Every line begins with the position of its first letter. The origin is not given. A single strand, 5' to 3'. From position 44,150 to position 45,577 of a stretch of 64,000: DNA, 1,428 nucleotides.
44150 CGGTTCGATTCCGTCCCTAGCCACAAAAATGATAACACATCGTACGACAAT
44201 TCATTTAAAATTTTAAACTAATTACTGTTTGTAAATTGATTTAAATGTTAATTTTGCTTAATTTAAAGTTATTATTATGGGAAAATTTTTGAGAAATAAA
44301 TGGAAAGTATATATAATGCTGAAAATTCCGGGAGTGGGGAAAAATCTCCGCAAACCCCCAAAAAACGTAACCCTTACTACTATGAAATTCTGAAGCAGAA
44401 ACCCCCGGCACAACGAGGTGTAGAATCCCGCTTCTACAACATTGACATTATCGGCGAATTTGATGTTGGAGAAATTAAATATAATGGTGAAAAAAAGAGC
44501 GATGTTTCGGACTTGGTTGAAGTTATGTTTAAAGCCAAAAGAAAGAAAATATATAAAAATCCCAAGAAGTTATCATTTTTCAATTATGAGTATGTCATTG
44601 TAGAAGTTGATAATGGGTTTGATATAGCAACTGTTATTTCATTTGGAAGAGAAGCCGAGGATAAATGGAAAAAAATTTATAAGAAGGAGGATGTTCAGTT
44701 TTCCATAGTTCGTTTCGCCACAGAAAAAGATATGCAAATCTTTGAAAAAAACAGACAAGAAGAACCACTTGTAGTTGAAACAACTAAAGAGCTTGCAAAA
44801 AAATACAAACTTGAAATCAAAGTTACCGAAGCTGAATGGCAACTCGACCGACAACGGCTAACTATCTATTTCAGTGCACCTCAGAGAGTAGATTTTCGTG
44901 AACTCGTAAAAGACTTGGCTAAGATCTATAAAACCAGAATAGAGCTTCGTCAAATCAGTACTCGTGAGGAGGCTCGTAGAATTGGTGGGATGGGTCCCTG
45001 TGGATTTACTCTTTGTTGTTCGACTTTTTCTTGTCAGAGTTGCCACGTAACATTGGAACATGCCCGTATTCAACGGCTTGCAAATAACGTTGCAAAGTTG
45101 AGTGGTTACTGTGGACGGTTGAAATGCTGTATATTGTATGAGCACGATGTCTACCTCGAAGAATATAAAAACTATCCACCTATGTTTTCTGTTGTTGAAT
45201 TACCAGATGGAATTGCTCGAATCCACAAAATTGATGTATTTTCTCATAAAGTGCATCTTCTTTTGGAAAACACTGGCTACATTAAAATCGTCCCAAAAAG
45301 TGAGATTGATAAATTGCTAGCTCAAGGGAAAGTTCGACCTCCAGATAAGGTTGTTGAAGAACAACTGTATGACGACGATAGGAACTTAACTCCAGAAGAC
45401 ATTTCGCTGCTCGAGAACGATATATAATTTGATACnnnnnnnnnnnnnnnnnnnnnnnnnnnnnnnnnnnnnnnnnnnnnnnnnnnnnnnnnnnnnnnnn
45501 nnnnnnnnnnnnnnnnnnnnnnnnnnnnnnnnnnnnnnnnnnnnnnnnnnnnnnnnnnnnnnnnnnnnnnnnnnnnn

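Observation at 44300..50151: Four-gene operon linking a PSP1/RicT-like protein, an orphan ActD-like/ActE-like cytochrome pair, and a giant secreted Reg_prop propeller protein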

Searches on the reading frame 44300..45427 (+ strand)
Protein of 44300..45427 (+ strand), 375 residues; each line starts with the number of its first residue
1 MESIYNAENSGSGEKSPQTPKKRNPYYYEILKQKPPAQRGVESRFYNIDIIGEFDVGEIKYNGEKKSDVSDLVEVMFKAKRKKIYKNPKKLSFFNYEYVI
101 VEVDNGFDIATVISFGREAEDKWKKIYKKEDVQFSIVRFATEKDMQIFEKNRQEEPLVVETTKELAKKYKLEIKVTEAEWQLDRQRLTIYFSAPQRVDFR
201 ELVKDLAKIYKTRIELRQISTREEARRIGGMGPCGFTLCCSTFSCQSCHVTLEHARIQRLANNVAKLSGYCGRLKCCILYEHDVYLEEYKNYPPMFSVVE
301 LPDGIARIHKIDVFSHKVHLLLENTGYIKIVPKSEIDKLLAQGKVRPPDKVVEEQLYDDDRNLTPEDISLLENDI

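Call 3: search_protein_families(library=pfam, proteins=[window:44300-45427:+], max_evalue=1)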
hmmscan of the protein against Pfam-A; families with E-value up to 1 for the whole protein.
window:44300-45427:+ (375 aa): 2 families
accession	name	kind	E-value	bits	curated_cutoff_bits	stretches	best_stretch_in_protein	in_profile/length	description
PF04468.17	PSP1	-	1e-29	103.1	27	1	135-219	2-86/86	PSP1 C-terminal conserved region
PF01507.26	PAPS_reduct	-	0.1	13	22.5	1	135-219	17-99/175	Phosphoadenosine phosphosulfate reductase domain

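Call 4: search_protein_families(library=ncbifam, proteins=[window:44300-45427:+], max_evalue=1)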
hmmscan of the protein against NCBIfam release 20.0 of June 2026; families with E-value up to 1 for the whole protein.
window:44300-45427:+ (375 aa): 1 family
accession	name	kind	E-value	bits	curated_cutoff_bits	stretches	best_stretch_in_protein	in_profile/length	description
NF041131.1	RicT_YaaT_fam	subfamily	8.9e-66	221.5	70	1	98-314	2-213/213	regulatory iron-sulfur-containing complex subunit RicT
